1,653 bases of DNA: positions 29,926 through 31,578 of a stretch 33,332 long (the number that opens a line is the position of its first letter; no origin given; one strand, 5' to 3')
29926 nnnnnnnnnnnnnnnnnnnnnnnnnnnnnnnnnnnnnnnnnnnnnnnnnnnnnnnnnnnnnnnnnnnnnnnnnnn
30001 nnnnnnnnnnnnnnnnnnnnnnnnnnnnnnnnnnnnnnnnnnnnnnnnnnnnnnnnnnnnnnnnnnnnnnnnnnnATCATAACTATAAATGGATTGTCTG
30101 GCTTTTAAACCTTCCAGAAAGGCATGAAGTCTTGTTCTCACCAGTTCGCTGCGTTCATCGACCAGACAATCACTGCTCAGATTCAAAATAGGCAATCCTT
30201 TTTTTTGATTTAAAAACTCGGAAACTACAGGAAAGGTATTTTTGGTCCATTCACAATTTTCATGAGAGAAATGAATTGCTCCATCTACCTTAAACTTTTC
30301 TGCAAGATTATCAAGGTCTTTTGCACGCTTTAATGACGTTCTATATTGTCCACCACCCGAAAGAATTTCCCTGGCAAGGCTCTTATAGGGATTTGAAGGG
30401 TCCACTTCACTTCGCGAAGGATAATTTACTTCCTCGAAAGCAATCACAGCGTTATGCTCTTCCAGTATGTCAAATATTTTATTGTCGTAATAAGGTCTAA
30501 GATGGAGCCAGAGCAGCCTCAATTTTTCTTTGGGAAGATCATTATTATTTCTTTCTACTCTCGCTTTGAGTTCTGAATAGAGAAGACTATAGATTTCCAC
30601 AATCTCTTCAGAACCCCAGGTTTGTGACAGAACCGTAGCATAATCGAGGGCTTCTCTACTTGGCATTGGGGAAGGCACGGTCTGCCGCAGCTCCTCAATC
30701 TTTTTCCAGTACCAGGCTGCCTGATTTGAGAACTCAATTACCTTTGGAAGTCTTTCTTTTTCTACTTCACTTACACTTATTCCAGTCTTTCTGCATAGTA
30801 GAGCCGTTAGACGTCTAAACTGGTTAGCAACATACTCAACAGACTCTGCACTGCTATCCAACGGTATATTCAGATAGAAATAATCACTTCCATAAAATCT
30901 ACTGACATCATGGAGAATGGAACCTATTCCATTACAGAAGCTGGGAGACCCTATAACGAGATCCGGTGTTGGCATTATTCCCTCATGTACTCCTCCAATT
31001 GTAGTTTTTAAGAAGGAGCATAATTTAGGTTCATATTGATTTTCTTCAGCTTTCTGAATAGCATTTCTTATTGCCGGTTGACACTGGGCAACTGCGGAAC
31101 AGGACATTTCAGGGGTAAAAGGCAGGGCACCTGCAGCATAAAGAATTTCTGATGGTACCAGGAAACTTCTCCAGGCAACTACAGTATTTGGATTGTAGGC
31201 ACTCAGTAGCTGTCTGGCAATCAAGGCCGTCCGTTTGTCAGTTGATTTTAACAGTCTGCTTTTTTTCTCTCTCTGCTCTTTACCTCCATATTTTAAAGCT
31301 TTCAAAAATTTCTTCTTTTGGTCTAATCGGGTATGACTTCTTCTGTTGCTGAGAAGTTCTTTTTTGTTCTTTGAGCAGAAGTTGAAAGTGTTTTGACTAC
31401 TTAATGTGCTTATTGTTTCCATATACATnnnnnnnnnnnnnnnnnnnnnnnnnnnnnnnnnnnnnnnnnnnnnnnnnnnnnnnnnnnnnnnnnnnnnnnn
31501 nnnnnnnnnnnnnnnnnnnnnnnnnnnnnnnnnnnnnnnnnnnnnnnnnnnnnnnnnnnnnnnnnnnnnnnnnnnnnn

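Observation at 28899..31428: Reversed-order fusion of 2-hydroxyacyl-CoA-dehydratase-like domain and its ATP-dependent activator, with a small co-translated partner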

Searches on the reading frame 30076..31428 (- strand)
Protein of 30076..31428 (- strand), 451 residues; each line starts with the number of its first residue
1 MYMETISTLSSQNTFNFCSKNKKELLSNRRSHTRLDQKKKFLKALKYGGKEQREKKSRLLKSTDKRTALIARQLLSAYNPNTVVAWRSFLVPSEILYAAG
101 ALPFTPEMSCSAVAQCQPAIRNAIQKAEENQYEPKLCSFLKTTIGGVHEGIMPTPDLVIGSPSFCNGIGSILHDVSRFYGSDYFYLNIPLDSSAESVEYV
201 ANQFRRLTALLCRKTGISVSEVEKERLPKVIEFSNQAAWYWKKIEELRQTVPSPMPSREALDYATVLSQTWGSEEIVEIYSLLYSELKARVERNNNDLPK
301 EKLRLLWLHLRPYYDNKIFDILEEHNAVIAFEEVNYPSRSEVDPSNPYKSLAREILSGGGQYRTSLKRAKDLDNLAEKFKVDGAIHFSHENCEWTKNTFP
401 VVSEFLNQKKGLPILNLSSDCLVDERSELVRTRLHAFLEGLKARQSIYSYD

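Call 21: search_solved_structures(query=window:30076-31428:-, max_evalue=1, show_alignments=5)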
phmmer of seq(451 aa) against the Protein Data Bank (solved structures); distinct sequences matched with E-value up to 1: 8.
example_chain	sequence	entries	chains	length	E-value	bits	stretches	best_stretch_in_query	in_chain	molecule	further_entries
8s02_A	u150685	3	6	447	4e-11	45.5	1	102-328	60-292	BzdO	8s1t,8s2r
7yyl_C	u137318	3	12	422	5.2e-11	45.1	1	128-442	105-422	Dehydratase family protein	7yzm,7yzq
6eno_A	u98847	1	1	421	1.2e-10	43.9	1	128-439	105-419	Dehydratase family protein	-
3o3m_A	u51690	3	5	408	1.7e-09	40.1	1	70-307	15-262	alpha subunit 2-hydroxyisocaproyl-CoA dehydratase | alpha-subunit 2-hydroxyisocaproyl-CoA dehydratase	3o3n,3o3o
9g87_A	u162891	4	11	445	0.00026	23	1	116-445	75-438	3-methylbenzoyl-CoA reductase beta subunit MbdO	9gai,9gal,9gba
6hu8_A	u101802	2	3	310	0.66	11.8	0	246-322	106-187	Transcriptional regulator ComR | Uncharacterized protein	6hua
8s02_B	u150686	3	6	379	0.75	11.6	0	374-443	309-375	BzdN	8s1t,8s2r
5jub_A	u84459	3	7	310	0.99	11.2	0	197-322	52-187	Transcriptional regulator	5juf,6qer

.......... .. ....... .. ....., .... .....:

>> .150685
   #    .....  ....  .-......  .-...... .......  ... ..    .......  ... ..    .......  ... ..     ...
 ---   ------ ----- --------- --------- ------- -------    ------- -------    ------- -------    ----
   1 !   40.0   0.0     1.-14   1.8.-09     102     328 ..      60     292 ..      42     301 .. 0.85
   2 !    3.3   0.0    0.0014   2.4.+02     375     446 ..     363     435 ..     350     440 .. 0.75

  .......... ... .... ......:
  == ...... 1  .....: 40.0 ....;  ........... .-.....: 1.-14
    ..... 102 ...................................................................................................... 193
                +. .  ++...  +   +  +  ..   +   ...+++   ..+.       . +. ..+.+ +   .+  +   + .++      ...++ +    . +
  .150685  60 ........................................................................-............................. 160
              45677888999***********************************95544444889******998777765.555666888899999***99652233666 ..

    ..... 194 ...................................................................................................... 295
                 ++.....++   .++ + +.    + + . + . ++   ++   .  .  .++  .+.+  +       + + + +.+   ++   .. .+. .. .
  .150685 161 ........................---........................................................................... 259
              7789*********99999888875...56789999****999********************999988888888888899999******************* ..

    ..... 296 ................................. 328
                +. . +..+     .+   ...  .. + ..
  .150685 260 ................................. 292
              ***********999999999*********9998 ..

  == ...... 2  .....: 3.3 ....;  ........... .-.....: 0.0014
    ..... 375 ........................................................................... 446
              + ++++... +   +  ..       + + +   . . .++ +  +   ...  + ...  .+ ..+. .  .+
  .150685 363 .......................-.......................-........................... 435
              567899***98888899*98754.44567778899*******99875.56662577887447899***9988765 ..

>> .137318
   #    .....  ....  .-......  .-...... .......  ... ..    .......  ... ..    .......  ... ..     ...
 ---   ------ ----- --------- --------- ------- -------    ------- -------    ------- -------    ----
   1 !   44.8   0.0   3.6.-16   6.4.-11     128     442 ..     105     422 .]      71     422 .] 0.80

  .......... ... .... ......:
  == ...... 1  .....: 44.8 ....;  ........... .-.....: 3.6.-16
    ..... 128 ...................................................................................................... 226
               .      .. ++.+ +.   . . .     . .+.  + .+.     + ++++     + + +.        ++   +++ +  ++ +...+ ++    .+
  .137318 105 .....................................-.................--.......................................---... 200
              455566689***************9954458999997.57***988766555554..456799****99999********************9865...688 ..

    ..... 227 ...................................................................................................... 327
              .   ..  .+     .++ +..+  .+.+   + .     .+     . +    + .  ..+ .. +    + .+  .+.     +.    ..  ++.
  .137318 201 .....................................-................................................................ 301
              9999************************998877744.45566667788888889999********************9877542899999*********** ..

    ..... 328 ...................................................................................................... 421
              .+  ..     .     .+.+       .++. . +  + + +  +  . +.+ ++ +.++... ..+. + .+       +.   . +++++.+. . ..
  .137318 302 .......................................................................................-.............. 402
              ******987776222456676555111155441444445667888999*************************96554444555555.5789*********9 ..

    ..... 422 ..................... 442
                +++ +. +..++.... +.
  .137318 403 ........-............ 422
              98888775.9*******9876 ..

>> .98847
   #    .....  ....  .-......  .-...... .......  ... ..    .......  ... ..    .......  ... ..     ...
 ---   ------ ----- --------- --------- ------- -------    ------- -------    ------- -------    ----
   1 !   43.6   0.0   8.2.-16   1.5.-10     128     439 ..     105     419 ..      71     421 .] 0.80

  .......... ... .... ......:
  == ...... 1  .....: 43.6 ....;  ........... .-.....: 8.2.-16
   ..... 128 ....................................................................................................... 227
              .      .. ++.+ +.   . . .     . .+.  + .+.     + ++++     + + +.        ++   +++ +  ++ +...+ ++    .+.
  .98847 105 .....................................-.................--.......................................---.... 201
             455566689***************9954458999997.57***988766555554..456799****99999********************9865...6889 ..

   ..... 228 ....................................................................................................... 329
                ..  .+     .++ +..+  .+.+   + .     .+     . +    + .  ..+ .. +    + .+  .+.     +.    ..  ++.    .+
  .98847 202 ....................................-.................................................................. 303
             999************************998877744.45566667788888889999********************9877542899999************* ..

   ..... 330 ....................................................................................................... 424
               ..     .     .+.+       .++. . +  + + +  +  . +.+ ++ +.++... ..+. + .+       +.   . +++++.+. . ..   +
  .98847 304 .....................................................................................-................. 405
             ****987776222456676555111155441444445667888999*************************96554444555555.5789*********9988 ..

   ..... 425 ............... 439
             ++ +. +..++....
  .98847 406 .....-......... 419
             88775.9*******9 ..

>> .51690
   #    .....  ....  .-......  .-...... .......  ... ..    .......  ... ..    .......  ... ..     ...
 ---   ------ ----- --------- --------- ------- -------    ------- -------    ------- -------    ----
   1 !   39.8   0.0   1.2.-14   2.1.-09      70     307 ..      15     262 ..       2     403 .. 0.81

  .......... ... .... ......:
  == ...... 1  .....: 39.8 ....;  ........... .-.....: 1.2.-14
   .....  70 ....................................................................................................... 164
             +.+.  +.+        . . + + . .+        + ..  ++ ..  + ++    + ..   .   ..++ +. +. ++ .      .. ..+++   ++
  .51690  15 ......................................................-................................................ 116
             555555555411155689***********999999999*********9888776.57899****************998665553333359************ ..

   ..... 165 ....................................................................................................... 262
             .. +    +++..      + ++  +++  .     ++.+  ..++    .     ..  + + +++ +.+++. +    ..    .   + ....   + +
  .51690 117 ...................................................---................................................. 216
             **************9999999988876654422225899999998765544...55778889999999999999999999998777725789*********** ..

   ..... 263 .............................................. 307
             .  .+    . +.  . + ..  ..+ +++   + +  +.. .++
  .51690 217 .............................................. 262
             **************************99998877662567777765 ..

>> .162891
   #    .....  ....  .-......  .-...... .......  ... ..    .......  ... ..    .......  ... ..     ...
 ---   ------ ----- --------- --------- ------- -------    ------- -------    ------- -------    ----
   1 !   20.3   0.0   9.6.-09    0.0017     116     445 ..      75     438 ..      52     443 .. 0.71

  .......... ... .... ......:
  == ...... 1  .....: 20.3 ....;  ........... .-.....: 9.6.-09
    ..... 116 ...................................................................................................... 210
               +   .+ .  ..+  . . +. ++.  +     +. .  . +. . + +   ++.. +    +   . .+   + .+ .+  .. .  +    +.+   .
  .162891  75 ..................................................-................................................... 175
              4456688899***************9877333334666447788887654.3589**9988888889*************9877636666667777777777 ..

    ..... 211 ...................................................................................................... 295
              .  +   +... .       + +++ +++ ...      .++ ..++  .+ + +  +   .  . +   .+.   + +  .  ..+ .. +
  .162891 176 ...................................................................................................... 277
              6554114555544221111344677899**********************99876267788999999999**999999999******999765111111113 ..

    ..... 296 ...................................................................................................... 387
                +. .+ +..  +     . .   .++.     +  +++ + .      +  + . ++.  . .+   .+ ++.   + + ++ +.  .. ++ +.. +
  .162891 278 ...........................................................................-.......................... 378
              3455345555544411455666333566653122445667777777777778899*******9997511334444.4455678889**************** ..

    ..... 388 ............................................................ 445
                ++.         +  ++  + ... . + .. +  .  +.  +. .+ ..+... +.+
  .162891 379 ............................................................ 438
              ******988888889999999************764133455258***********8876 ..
